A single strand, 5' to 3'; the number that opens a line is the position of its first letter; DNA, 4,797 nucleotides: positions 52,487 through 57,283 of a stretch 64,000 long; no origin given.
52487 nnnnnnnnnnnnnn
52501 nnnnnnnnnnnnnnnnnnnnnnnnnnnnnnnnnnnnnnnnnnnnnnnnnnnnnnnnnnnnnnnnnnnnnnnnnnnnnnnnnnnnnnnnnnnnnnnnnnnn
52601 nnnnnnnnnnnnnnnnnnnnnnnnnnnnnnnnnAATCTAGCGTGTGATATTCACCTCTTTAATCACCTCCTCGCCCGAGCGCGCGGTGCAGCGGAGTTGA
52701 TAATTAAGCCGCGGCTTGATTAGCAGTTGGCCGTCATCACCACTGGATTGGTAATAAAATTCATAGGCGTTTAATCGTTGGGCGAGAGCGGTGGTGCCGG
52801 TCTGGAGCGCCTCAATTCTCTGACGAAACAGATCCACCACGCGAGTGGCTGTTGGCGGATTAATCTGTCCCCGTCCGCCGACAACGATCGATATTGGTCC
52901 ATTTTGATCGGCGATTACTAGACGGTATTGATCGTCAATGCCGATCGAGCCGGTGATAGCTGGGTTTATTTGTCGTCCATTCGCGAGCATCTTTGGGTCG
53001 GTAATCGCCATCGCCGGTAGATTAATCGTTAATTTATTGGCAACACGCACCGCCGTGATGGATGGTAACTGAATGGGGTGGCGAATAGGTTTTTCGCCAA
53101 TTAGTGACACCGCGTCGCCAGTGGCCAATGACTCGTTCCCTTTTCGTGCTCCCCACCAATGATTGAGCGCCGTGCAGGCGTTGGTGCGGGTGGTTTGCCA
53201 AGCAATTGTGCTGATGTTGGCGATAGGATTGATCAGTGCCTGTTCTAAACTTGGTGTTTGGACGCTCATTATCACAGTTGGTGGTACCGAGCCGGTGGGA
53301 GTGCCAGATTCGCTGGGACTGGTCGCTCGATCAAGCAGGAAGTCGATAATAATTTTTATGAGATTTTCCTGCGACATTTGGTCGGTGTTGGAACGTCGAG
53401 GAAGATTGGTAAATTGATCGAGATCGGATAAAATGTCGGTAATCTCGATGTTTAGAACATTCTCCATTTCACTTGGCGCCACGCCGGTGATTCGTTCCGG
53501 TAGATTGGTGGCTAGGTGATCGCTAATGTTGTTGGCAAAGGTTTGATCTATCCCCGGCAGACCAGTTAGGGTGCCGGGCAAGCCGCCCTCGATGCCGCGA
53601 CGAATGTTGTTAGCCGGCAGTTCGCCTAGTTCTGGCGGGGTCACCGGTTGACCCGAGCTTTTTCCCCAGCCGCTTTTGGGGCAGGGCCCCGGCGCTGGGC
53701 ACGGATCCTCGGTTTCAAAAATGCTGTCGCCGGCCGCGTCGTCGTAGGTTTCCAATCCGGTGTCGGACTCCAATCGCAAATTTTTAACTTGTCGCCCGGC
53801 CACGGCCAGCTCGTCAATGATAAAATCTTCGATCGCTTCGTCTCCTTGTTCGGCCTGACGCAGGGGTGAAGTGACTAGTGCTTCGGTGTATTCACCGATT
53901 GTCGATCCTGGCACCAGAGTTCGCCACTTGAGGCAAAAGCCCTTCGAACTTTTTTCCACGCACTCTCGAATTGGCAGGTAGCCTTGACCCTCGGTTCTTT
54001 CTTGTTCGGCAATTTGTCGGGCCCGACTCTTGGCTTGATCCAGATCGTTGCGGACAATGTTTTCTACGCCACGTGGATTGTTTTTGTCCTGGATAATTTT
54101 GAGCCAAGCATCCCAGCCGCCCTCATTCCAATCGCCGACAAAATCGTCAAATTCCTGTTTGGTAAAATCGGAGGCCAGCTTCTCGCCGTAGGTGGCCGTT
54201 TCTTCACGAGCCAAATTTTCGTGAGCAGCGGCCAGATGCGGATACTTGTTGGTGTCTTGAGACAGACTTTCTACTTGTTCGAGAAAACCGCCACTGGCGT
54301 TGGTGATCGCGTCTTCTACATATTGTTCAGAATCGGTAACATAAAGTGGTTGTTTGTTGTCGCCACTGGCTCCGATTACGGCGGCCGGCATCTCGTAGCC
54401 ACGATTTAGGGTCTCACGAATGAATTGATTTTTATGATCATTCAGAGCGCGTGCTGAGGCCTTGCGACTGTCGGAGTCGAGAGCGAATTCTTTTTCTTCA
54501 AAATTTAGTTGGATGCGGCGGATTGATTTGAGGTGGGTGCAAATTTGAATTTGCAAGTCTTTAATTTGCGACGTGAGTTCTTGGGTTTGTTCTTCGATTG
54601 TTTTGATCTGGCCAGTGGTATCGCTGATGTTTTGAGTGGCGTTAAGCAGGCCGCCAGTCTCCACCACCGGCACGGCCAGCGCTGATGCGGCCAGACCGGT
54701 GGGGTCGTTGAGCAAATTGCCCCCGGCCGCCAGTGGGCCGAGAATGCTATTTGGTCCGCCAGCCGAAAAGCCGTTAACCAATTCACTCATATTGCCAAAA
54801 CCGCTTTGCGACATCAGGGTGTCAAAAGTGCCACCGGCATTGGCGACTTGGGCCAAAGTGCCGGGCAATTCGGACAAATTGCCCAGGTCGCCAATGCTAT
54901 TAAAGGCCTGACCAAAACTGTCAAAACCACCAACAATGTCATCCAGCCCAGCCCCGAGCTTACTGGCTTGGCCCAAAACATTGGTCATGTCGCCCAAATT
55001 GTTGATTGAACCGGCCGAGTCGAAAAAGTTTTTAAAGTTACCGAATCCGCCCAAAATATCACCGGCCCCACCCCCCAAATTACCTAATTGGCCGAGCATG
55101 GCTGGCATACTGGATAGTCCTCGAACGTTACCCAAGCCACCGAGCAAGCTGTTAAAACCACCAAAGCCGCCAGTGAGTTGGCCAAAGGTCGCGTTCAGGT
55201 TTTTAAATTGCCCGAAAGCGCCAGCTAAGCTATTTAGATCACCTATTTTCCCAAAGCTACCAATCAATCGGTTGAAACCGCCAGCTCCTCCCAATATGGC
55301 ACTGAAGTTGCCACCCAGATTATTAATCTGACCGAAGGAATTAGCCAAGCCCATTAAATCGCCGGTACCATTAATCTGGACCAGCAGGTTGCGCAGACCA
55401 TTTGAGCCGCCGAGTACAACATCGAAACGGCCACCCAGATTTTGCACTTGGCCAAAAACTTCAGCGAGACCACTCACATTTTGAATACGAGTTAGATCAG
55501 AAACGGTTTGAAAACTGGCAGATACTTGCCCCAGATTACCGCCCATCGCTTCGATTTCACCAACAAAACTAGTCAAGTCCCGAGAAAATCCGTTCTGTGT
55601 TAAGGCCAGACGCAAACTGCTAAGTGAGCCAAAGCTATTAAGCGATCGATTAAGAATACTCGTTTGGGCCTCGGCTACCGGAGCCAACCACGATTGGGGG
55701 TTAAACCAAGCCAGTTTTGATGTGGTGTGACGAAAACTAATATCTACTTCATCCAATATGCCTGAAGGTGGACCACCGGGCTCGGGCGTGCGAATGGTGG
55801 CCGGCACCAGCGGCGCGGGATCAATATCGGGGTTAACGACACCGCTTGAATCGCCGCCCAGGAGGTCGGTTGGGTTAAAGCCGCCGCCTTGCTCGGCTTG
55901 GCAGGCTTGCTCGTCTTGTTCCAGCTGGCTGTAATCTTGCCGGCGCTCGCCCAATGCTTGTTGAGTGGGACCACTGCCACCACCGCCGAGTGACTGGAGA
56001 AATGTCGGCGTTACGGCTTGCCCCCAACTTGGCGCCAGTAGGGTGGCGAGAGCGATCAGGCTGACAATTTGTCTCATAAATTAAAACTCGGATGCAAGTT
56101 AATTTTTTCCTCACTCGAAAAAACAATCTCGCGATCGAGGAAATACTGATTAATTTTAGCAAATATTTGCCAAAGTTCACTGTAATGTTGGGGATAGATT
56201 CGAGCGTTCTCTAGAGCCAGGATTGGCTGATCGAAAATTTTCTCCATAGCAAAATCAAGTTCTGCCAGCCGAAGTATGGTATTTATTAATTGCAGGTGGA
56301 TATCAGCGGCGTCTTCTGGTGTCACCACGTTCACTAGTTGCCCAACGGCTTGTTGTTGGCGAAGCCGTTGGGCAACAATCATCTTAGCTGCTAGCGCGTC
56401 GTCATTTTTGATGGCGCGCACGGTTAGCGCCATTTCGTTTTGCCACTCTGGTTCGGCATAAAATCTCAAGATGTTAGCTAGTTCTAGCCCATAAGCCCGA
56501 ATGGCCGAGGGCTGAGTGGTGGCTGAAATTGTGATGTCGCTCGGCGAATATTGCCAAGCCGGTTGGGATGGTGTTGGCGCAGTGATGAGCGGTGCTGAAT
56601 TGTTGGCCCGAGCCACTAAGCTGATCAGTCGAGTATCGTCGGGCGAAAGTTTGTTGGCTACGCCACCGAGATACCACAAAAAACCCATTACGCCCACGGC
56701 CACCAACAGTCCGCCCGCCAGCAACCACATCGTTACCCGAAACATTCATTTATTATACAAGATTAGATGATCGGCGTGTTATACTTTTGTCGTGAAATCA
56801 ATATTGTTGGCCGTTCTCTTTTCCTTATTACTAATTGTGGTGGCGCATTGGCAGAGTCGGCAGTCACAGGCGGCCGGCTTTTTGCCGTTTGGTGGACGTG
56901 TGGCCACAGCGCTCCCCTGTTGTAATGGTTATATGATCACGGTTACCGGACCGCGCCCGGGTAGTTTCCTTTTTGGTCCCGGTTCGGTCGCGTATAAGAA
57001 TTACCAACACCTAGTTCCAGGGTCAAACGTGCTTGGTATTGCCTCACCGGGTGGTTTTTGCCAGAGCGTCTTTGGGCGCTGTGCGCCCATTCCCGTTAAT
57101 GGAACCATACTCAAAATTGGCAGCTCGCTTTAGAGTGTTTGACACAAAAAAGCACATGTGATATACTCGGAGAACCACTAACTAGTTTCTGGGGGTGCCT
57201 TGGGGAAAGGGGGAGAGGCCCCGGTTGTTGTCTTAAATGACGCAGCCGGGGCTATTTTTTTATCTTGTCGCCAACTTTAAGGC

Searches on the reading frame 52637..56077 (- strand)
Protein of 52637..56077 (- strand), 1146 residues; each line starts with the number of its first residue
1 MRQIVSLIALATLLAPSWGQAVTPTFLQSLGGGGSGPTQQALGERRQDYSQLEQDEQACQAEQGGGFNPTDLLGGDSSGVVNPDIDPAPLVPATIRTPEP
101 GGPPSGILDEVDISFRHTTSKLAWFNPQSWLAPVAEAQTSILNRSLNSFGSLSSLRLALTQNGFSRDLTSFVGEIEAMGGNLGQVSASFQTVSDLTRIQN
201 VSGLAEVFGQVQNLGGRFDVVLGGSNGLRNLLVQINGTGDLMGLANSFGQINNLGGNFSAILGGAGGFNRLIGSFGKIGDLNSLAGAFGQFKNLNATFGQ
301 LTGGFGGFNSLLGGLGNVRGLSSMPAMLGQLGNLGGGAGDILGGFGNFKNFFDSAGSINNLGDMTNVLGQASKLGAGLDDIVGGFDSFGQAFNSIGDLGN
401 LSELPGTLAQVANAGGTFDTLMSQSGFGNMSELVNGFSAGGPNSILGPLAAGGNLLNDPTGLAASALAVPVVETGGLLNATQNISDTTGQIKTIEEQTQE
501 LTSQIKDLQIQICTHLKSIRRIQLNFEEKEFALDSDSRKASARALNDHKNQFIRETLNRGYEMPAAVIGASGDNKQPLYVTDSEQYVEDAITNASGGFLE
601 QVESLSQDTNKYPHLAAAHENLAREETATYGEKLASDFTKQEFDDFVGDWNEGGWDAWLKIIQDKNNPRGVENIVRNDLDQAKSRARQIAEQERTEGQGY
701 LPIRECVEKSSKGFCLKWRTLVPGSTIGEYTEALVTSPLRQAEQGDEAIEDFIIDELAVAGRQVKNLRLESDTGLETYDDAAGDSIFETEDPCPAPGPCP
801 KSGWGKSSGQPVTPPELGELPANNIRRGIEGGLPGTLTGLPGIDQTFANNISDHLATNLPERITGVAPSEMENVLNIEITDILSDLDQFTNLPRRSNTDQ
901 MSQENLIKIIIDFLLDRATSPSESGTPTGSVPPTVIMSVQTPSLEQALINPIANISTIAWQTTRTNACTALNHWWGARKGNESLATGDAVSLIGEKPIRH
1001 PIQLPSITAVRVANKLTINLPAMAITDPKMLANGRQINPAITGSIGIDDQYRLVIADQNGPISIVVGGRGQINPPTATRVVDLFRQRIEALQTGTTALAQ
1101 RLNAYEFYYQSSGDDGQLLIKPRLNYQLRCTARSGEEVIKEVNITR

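Call 9: search_protein_families(library=pfam, proteins=[window:52637-56077:-], max_evalue=0.01)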
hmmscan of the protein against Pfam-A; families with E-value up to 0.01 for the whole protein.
window:52637-56077:- (1146 aa): 1 family
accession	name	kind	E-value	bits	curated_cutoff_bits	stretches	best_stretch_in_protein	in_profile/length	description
PF25785.1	TPR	-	0.00044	21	27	1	485-544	3-63/110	Nucleoprotein TPR-like domain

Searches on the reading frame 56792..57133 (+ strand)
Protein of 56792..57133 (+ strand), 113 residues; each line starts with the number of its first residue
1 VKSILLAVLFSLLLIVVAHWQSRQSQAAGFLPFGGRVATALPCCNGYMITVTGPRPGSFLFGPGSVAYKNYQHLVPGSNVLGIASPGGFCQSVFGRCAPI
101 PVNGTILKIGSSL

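Call 9: search_protein_families(library=pfam, proteins=[window:56792-57133:+], max_evalue=0.01)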
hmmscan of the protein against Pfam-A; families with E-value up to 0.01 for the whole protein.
window:56792-57133:+ (113 aa): 0 families

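Call 13: find_encoding_contigs(protein=window:56792-57133:+, flank=3000, max_places=10)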
Protein window:56792-57133:+ (113 aa): no gene with exactly this product is on record in the collection.

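Call 17: find_homologous_proteins(query=window:56792-57133:+, max_evalue=0.001)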
Query window:56792-57133:+: 7 candidates shared short words with the query, none scored E <= 0.001.
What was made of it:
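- Tried and rejected: It found nothing (call 17).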

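Call 29: search_protein_representatives(protein=window:56792-57133:+)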
Query: 113 residues. Proteins with E-value up to 0.001 (for the whole library): 273; up to 1e-10: 22; up to 1e-30: 0. The best 150 are listed.
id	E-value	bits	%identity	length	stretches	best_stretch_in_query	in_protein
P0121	1.3e-20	89.5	46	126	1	3-113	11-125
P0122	2.9e-18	81.9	48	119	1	4-112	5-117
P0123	5.6e-18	81.0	44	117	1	10-112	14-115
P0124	1.5e-16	76.5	46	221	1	21-113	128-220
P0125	3.3e-15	72.1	43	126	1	5-112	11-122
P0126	1.1e-14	70.5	49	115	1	2-113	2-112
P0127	1.4e-14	70.1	44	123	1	3-113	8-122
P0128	2.5e-14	69.3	38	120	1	3-112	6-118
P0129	3.2e-14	68.9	48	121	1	6-110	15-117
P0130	8.0e-14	67.6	36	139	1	8-112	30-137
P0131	2.3e-13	66.1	39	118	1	9-112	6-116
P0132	4.6e-13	65.2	51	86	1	31-113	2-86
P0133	8.5e-13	64.3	34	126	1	5-112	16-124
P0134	1.3e-12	63.7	46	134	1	21-113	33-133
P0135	2.1e-12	63.0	40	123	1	7-113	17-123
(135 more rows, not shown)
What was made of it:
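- Tried and rejected: The exhaustive HMMER search then showed that it belongs to a real family (call 29).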

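Call 39: find_encoding_contigs(protein=P0121, flank=2000, max_places=4)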
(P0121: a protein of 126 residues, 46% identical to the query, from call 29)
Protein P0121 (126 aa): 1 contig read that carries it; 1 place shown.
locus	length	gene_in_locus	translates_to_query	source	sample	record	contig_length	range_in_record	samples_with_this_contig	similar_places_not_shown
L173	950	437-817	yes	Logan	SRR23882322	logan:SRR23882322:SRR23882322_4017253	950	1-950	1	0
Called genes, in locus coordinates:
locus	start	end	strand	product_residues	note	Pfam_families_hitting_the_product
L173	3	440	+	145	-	?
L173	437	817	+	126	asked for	-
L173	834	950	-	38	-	?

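Call 49: find_encoding_contigs(protein=P0126, flank=1500, max_places=4)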
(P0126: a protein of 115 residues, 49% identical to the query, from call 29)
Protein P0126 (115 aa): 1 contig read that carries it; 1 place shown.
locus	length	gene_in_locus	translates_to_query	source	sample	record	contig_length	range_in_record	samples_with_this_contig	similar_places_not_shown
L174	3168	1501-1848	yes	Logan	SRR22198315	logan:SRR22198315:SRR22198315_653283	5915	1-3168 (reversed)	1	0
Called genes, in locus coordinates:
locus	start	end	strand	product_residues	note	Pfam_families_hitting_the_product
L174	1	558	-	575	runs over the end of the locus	-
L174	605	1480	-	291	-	-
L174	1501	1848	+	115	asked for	-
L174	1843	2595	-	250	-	PF00398:RrnaAD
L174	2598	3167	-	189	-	?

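Call 50: find_encoding_contigs(protein=P0122, flank=1500, max_places=4)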
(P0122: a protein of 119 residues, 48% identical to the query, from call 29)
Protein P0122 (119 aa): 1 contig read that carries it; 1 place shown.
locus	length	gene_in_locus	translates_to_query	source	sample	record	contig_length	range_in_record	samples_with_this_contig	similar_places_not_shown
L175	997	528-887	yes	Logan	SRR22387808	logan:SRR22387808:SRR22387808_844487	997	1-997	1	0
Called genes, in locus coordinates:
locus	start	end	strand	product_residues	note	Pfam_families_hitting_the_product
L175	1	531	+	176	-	?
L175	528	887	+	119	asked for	-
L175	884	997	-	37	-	?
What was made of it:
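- In three distant homologous loci the family gene is followed by a convergent gene with 16 nt or less of spacer (calls 39, 49, 50). Distant relatives have no spacer (calls 39, 49, 50).
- Tried and rejected: None has a spacer or an sRNA (calls 39, 49, 50).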
